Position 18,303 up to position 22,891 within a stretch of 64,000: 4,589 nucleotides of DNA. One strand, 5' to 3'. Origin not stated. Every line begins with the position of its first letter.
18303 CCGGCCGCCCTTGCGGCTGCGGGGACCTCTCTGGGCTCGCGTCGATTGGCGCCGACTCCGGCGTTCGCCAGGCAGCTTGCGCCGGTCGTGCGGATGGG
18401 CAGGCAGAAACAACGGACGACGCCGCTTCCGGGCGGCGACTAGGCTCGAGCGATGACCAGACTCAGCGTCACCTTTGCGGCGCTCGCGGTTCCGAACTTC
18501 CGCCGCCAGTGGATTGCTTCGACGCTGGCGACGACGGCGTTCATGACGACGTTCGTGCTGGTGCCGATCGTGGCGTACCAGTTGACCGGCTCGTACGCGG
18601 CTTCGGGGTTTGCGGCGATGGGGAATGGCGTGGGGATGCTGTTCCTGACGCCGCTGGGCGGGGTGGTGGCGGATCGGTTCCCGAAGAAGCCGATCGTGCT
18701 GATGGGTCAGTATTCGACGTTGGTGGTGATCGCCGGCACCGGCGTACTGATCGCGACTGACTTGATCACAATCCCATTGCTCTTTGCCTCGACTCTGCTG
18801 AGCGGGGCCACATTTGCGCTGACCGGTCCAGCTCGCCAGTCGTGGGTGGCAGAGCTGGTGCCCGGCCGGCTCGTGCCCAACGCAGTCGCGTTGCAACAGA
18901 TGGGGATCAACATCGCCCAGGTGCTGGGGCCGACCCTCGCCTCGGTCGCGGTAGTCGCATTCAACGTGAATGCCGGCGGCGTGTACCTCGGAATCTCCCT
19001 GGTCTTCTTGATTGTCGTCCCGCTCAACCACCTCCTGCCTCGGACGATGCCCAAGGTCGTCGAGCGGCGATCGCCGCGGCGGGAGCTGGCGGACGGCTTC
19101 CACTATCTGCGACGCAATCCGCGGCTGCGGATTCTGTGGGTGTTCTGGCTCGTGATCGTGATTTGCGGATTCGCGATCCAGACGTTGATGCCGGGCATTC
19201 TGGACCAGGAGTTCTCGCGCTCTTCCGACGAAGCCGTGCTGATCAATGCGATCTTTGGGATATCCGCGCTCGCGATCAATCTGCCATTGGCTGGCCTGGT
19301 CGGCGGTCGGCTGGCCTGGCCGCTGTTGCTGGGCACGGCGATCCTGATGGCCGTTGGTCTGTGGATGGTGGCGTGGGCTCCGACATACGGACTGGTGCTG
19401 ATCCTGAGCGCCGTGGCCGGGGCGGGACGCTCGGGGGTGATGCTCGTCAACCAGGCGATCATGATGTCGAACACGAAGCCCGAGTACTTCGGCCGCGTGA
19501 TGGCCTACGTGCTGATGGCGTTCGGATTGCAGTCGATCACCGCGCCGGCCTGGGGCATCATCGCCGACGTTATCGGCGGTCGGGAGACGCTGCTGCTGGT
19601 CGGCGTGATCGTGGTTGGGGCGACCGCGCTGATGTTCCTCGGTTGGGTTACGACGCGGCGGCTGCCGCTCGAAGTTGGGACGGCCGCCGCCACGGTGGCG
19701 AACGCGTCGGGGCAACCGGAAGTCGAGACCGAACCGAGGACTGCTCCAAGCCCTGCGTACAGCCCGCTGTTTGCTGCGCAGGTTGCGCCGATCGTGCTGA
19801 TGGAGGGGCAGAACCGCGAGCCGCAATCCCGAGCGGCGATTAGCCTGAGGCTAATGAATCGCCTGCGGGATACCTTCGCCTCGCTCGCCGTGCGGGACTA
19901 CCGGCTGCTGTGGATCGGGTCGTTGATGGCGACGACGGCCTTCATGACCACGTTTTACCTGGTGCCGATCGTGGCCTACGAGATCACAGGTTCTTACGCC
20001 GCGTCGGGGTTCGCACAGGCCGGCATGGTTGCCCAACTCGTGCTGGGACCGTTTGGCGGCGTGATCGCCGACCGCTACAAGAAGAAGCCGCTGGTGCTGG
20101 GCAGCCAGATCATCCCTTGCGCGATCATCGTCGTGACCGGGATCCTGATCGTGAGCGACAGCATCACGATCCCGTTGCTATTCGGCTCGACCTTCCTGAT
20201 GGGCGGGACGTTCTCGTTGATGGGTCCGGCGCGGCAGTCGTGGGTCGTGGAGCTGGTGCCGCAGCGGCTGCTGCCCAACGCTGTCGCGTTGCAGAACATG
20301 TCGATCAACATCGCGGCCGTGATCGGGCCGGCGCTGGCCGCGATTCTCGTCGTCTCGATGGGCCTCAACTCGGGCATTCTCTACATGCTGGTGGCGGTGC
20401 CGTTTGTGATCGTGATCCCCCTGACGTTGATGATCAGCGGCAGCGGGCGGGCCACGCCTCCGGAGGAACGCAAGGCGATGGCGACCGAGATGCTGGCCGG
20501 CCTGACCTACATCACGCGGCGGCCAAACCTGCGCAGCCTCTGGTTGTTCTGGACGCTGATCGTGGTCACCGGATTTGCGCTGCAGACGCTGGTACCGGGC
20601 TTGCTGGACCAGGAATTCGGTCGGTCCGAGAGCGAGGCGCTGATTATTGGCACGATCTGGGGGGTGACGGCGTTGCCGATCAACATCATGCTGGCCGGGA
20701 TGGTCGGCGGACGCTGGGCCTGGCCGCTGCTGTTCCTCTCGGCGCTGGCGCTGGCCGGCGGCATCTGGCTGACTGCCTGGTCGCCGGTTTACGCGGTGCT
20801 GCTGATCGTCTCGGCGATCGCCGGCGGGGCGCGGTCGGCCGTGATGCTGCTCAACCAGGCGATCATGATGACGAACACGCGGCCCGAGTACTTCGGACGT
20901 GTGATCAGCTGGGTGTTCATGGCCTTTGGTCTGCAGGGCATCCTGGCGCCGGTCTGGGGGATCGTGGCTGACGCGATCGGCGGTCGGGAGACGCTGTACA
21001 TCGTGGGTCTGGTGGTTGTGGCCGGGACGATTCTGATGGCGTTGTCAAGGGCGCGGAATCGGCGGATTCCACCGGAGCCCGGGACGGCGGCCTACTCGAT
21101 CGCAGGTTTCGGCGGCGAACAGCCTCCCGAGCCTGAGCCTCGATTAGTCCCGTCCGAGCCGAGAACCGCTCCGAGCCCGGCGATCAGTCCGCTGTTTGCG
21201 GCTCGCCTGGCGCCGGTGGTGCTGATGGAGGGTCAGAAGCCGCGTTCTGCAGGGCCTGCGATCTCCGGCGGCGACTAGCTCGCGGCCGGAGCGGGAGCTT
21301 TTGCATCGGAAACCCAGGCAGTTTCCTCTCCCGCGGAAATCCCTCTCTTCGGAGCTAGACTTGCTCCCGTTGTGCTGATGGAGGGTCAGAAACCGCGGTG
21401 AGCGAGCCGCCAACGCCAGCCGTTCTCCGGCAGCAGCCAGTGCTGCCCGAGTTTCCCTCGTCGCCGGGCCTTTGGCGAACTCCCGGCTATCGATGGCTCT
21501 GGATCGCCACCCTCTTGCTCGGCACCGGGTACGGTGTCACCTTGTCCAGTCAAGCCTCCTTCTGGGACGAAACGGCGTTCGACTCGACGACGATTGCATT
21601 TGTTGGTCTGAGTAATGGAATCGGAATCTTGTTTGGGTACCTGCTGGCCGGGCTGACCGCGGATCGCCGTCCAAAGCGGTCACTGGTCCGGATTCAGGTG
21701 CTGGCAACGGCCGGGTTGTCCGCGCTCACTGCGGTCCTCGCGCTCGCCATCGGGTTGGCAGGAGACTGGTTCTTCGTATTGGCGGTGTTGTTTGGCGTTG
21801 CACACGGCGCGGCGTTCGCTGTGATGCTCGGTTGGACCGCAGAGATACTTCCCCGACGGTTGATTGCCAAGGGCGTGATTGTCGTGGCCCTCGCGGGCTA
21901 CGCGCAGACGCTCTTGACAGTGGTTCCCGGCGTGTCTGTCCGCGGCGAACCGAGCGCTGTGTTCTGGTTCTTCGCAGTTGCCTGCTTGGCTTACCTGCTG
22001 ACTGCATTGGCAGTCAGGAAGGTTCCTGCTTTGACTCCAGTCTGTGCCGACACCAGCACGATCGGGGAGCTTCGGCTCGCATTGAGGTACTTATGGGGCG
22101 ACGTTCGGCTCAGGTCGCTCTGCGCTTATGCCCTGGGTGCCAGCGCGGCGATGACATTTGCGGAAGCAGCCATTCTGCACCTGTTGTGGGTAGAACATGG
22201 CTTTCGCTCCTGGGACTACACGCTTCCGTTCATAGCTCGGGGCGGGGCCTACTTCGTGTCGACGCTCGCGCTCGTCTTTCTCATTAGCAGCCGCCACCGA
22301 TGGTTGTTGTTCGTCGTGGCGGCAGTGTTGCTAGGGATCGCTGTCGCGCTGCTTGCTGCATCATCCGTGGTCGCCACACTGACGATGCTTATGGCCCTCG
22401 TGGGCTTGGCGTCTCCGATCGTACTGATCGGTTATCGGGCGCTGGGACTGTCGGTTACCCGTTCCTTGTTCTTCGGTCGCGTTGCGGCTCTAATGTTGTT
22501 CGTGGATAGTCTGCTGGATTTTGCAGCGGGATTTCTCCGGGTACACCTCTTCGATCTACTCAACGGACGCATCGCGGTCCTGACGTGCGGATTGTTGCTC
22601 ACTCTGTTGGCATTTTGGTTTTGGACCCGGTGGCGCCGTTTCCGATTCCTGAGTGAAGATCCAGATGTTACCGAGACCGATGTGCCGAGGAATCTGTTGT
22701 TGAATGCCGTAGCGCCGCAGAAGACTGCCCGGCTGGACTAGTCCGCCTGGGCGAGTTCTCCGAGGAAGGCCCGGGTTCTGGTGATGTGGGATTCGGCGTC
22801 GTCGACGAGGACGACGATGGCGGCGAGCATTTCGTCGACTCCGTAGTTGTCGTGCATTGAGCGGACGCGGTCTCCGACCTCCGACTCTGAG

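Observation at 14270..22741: Head-to-tail array of seven MFS_3 (EntS-like) transporter domains with a shared C-terminal tail motif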

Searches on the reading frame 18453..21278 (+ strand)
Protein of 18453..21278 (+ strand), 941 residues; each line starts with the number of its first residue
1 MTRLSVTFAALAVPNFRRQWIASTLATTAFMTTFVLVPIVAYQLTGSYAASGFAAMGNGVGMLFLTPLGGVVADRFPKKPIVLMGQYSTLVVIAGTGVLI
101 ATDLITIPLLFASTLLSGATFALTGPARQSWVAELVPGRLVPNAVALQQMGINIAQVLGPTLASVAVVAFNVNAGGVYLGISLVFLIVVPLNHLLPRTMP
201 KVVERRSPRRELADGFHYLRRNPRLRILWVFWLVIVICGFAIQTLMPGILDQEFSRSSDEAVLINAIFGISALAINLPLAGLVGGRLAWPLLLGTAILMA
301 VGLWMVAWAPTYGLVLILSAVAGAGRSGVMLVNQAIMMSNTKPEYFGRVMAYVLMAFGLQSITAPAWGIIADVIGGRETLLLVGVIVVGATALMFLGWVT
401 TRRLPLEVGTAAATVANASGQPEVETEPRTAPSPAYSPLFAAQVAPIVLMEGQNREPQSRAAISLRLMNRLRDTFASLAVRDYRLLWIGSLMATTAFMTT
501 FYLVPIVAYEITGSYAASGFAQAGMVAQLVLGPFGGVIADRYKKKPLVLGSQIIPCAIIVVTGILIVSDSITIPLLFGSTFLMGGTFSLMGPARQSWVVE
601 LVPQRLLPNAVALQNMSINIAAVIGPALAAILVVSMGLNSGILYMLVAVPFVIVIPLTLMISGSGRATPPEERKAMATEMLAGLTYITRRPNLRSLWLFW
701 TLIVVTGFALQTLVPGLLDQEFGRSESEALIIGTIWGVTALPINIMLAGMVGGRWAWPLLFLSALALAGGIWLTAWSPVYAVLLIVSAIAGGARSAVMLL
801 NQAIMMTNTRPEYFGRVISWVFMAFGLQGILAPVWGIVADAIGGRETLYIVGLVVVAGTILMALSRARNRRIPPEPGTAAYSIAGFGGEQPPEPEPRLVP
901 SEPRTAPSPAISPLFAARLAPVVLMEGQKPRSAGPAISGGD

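Call 8: search_protein_families(library=pfam, proteins=[window:18453-21278:+], max_evalue=0.01)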
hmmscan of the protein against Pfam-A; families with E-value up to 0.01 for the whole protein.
window:18453-21278:+ (941 aa): 3 families
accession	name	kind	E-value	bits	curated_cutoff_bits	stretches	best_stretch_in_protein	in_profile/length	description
PF07690.21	MFS_1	-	1.1e-70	238.8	33.4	4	20-359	2-341/347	Major Facilitator Superfamily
PF05977.19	MFS_3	-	9e-38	130.4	27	2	7-416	3-405/524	Transmembrane secretion effector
PF03137.26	OATP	-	0.00034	19.5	25.8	0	674-781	276-383/545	Organic Anion Transporter Polypeptide (OATP) family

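Call 9: search_protein_families(library=ncbifam, proteins=[window:18453-21278:+], max_evalue=0.01)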
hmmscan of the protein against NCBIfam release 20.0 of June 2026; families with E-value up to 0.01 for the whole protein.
window:18453-21278:+ (941 aa): 10 families
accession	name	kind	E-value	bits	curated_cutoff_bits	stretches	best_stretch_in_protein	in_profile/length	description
TIGR00900.1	2A0121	subfamily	6.2e-53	180.4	319.6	2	16-375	1-364/364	H+ Antiporter protein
NF007792.0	PRK10489.1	equivalog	9.1e-33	113.9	324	2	14-406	17-407/419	enterobactin transporter EntS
NF000245.1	macrolide_MefA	exception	2.2e-13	50.1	675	2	30-391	22-390/405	macrolide efflux MFS transporter Mef(A)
NF000051.1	macrolide_MefB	exception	2.4e-12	46.5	800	2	524-866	53-396/409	macrolide efflux MFS transporter Mef(B)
TIGR00880.1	2_A_01_02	superfamily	8.7e-12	45.4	131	3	526-649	9-126/141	multidrug resistance protein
NF006386.0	PRK08633.1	equivalog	1.6e-09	36.1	1221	2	61-395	59-407/1147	acyl-[ACP]--phospholipid O-acyltransferase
TIGR00897.2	2A0118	subfamily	4.2e-06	25.9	375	1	70-394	64-397/401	RbtT/DalT/CsbX family MFS transporter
NF000154.1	macrolide_MefEN2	exception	5e-06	26.1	800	1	488-855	13-381/401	macrolide efflux MFS transporter Mef(En2)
TIGR00711.1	efflux_EmrB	subfamily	0.00017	20.5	230.2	1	16-92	257-334/485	DHA2 family efflux MFS transporter permease subunit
NF007927.0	PRK10642.1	equivalog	0.0004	19.3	544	1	52-184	298-429/500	glycine betaine/L-proline transporter ProP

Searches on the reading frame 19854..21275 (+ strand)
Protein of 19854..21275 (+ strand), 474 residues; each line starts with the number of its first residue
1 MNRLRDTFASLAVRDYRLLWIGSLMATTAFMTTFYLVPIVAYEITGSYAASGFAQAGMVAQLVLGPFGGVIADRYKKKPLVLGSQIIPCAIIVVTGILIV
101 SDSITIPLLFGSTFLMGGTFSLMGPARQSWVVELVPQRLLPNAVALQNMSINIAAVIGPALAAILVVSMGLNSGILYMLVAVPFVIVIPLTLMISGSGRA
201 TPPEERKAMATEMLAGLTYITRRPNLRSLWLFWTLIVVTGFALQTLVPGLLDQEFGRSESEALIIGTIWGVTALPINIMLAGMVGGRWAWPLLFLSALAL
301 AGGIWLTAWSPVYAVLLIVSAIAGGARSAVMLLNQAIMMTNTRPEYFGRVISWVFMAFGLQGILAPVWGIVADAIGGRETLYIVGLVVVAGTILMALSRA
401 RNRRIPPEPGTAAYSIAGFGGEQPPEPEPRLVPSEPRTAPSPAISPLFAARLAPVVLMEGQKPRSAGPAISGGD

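Call 36: predict_structure(alignment_id=A3)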
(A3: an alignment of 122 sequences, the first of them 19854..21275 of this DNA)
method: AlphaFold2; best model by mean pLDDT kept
length: 474 residues; sequences in the alignment: 122
mean_pLDDT: 89.8   pTM: 0.84
mean pLDDT of the five models: 89.8, 88.8, 88.6, 88.1, 87.4
residues with pLDDT >= 90: 378; 70-90: 39; 50-70: 47; < 50: 10
segments of 3 or more residues with pLDDT < 50: 460-462, 471-474
pLDDT, mean of each block of 10 residues (from residue 1): 83 97 96 96 98 96 93 94 96 97 98 96 92 90 89 91 94 94 97 94 94 95 97 97 96 97 94 92 88 98 98 97 95 93 90 93 97 98 98 98 95 83 58 52 58 54 50 43
secondary structure, 60 per line:
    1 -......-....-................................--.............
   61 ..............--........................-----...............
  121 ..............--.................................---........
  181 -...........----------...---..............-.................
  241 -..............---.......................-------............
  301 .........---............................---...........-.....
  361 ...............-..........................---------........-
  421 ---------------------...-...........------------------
elements in order: H2-7 H9-12 H14-45 H48-74 H77-100 H106-134 H137-169 H173-180 H182-192 H209-222 H224-240 H242-255 H259-281 H289-309 H313-340 H344-354 H356-375 H377-402 H412-419 H446-456

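Call 40: fold_search(model_id=the predicted structure, library=pdb)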
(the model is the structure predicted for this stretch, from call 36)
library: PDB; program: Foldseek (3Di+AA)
matches with E <= 10: 745; with E <= 0.001: 469
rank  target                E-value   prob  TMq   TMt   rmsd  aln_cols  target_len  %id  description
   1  8wvg_A                2.8e-10  1.00  0.64  0.76   4.3       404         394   16  Human VMAT2 in complex with tetrabenazine (released 2024-09-25)
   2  8ttf_A                8.6e-10  1.00  0.65  0.78   4.3       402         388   13  NorA double mutant - E222QD307N at pH 7.5 (released 2024-05-29)
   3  9ll0                  9.7e-10  1.00  0.67  0.78   4.8       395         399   18  Cryo-EM structure of G6PT1 in complex with Glucose-6-phosphate (released 2025-12-31)
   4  8thr                  1.0e-09  1.00  0.63  0.74   4.8       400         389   16  Structure of the human vesicular monoamine transporter 2 (VMAT2) bound to tetrabenazine in an occluded conformation (released 2023-10-25)
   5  9kv0                  1.5e-09  1.00  0.67  0.76   4.5       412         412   17  Cryo-EM structure of human G6PT in complex with chlorogenic acid (released 2025-11-12)
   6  9ll1                  1.6e-09  1.00  0.68  0.80   5.1       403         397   17  Cryo-EM structure of G6PT1 in complex with Chlorogenic acid (released 2025-12-31)
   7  8tgi_A                1.7e-09  1.00  0.66  0.79   4.2       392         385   16  VMAT1 dimer with dopamine and reserpine (released 2024-03-20)
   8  8wre_A                1.7e-09  1.00  0.63  0.74   4.6       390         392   17  Human VMAT2 in complex with dopamine (released 2024-09-25)
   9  9ugy                  1.8e-09  1.00  0.67  0.75   5.7       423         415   18  Cryo-EM Structure of G6PT1 bound with GlcN6P (released 2026-01-07)
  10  8t69                  2.2e-09  1.00  0.65  0.77   4.6       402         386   16  Human VMAT2 in complex with tetrabenazine (released 2023-11-01)
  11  8tgn_A                3.1e-09  1.00  0.66  0.79   4.1       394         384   16  VMAT1 dimer with serotonin and reserpine (released 2024-03-20)
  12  8tgk_A                3.1e-09  1.00  0.64  0.77   4.4       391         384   16  VMAT1 dimer with histamine and reserpine (released 2024-03-20)
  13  8jta                  3.2e-09  1.00  0.64  0.76   4.4       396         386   16  Human VMAT2 complex with tetrabenazine (released 2023-11-29)
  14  9w1r                  3.6e-09  1.00  0.67  0.82   4.6       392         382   16  S-4048-bound human SLC37A4 monomer (released 2025-11-19)
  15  8xo9                  3.9e-09  1.00  0.67  0.79   4.0       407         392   18  VMAT2 complex with noradrenaline in cytosol-facing state (released 2024-05-08)
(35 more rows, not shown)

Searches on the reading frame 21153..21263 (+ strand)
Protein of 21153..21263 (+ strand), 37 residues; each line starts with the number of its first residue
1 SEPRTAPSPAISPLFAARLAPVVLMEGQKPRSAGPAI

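Call 49: search_protein_representatives(alignment_id=A4)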
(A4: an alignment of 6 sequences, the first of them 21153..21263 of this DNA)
Query: 6 sequences, 37 profile positions. Proteins with E-value up to 0.001 (for the whole library): 7; up to 1e-10: 2; up to 1e-30: 0. The best 7 are listed.
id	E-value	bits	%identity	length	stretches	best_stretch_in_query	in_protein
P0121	5.5e-13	64.5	-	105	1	2-32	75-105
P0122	2.0e-11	59.5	-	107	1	1-35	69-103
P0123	1.2e-09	53.8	-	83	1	3-35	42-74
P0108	9.1e-07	44.6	-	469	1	7-32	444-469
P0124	3.0e-06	43.0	-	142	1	8-36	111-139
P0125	4.7e-06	42.3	-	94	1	4-31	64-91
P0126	4.9e-05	39.1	-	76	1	7-32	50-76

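Call 63: search_solved_structures(query=A4, max_evalue=10)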
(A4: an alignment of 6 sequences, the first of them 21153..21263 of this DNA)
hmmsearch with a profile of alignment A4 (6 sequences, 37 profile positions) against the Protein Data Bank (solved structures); distinct sequences matched with E-value up to 10: 0.

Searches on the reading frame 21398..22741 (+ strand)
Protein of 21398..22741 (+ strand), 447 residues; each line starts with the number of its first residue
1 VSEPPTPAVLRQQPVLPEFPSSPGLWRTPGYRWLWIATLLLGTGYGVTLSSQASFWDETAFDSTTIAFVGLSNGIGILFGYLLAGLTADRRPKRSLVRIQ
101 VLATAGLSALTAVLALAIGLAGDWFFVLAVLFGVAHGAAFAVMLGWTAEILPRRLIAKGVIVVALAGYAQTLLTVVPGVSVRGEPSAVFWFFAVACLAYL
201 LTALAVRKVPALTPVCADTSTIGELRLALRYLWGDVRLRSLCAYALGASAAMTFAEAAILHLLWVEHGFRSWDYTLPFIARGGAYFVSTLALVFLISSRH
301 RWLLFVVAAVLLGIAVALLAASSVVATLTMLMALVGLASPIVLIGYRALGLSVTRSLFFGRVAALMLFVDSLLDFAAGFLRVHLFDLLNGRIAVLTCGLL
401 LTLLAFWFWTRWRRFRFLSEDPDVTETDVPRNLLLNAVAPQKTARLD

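Call 8: search_protein_families(library=pfam, proteins=[window:21398-22741:+], max_evalue=0.01)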
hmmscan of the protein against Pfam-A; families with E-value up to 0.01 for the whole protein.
window:21398-22741:+ (447 aa): 1 family
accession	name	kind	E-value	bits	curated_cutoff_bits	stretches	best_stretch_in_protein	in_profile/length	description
PF07690.21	MFS_1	-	2.9e-10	40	33.4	1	34-372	1-341/347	Major Facilitator Superfamily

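Call 9: search_protein_families(library=ncbifam, proteins=[window:21398-22741:+], max_evalue=0.01)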
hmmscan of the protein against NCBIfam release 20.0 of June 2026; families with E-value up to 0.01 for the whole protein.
window:21398-22741:+ (447 aa): 0 families
